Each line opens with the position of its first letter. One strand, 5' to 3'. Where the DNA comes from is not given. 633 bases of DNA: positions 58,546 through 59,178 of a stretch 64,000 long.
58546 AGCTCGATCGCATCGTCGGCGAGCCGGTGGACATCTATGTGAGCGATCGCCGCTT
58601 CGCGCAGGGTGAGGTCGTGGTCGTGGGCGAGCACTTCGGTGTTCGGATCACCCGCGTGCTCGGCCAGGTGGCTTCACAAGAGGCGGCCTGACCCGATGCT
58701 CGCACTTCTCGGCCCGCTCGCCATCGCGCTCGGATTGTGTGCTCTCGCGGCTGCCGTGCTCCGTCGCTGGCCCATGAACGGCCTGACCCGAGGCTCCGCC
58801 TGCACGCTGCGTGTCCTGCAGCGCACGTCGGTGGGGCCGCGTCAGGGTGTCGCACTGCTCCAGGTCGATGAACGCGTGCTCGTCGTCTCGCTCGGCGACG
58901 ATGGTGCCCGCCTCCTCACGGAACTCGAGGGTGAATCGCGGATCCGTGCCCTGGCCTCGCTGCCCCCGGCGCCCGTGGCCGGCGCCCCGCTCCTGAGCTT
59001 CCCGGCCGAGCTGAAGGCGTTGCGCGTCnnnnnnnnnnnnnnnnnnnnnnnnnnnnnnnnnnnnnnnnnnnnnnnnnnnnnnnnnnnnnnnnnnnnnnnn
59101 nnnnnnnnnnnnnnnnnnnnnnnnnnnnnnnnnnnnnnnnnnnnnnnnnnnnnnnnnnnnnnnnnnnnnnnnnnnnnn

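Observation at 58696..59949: fliO and fliP read as one continuous ORF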

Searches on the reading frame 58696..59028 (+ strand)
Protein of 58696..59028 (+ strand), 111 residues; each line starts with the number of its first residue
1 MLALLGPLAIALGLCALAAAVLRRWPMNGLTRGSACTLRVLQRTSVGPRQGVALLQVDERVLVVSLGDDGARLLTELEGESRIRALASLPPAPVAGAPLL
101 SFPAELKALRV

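Call 3: search_protein_families(library=pfam, proteins=[window:58696-59028:+], max_evalue=1)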
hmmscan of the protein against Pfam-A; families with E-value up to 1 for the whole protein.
window:58696-59028:+ (111 aa): 1 family
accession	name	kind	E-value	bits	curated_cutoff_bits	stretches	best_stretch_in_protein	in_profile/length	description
PF04347.18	FliO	-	2.1e-09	37.8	22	1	22-107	3-87/91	Flagellar biosynthesis protein, FliO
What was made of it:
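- Both Pfam domains lie in the same frame with only a few residues between FliO and the signal peptide (call 3).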

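Call 4: search_protein_families(library=ncbifam, proteins=[window:58696-59028:+], max_evalue=1)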
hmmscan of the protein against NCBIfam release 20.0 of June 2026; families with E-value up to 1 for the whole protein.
window:58696-59028:+ (111 aa): 2 families
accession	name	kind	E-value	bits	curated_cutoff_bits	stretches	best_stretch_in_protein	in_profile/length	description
TIGR03500.1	FliO_TIGR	equivalog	7.8e-13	48.3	55.25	1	8-77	1-70/70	flagellar biosynthetic protein FliO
NF009951.1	PRK13415.1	equivalog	0.00015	21.6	242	1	43-86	111-153/219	flagella biosynthesis regulatory protein FliZ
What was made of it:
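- Both domains are in one frame (calls 3, 4).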

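Call 41: search_protein_representatives(protein=window:58696-59028:+)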
Query: 111 residues. Proteins with E-value up to 0.001 (for the whole library): 279; up to 1e-10: 16; up to 1e-30: 0. The best 150 are listed.
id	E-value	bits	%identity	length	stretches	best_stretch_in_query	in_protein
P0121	3.5e-19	85.0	57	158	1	3-94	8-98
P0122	1.3e-15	73.5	51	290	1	1-87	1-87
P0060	2.8e-14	69.2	51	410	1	1-94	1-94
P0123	1.8e-13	66.6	53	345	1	1-90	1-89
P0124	1.9e-13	66.5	54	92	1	1-89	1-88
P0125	3.2e-13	65.8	53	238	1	3-95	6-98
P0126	4.5e-13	65.3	49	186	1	4-106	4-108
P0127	6.6e-13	64.8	45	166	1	2-102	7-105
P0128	7.7e-13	64.6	52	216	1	2-93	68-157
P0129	1.6e-12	63.6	42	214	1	2-96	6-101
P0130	1.7e-12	63.5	49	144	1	1-91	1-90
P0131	2.5e-11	59.7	47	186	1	12-101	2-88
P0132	3.9e-11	59.1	45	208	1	1-98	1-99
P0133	5.2e-11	58.7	50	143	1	1-88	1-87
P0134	7.9e-11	58.1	38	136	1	8-92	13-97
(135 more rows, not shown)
